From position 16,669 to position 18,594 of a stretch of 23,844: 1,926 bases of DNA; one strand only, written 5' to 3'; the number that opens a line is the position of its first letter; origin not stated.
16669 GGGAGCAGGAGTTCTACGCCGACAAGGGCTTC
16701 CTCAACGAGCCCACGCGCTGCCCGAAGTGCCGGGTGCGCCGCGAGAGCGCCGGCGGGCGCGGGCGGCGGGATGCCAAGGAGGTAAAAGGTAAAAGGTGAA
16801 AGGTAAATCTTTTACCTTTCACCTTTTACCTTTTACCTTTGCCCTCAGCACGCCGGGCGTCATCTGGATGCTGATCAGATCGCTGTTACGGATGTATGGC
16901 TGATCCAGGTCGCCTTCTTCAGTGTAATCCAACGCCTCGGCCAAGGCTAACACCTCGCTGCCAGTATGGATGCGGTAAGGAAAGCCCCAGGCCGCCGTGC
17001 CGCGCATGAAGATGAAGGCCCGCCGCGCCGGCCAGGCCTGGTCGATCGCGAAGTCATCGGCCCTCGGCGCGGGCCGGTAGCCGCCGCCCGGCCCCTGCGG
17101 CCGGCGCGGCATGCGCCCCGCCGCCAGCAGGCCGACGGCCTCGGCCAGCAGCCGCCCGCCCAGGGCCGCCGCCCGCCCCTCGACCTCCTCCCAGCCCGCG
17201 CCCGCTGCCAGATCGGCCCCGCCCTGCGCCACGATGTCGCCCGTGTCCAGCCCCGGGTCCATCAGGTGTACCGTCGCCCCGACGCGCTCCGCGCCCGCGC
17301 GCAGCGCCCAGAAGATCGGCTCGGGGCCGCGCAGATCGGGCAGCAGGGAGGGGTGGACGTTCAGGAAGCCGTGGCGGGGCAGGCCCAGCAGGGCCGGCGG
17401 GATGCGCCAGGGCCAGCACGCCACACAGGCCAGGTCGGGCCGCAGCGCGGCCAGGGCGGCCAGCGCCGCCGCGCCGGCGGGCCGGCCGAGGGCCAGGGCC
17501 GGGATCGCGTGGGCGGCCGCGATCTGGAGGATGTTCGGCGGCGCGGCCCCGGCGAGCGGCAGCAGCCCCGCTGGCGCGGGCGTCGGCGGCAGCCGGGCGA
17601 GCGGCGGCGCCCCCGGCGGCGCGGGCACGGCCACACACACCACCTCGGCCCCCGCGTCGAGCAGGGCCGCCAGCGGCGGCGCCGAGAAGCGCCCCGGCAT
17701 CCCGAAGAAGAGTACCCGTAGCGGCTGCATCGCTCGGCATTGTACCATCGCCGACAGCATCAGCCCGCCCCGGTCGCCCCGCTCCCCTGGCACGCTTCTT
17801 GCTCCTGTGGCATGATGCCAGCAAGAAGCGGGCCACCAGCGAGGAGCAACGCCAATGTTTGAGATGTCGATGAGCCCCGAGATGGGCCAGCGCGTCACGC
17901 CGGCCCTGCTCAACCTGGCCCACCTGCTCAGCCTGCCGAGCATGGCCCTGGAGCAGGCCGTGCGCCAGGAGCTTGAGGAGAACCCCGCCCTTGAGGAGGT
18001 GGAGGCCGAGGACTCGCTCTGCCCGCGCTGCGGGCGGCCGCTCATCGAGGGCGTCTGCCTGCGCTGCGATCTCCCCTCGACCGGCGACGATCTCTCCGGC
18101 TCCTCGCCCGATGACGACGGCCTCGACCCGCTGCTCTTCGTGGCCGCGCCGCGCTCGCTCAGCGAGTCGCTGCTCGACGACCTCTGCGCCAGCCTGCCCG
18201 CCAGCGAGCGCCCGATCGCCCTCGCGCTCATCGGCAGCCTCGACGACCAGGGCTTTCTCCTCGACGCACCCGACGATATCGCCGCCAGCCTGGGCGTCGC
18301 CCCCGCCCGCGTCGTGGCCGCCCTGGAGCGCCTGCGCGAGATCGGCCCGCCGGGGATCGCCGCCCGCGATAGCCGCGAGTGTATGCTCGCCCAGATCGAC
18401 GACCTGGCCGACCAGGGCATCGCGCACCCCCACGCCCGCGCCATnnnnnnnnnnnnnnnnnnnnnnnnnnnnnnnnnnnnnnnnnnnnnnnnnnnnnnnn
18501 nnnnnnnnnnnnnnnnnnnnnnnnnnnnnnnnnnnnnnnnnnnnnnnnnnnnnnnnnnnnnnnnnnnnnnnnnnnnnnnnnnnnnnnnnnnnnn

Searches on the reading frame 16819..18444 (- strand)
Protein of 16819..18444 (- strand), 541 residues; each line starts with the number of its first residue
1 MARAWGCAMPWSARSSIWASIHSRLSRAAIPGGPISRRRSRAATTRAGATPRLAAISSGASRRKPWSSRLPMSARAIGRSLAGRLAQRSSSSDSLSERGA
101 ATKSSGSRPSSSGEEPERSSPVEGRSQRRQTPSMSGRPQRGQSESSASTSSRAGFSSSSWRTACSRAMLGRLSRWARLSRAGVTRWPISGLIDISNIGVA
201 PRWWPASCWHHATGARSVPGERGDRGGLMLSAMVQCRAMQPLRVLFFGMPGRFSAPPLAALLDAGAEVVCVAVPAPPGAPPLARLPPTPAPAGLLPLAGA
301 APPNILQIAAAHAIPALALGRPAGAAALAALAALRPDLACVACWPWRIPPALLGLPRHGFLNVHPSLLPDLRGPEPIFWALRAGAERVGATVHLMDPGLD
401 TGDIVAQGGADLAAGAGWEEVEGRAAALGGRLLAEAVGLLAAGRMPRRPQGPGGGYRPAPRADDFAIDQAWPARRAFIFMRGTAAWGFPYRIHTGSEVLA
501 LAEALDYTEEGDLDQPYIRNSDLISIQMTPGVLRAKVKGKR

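Call 9: search_protein_families(library=pfam, proteins=[window:16819-18444:-])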
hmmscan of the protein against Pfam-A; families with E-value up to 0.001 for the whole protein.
window:16819-18444:- (541 aa): 1 family
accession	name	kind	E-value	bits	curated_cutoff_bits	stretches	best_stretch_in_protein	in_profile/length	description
PF00551.24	Formyl_trans_N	-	3.4e-24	86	26.1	1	326-437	70-181/181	Formyl transferase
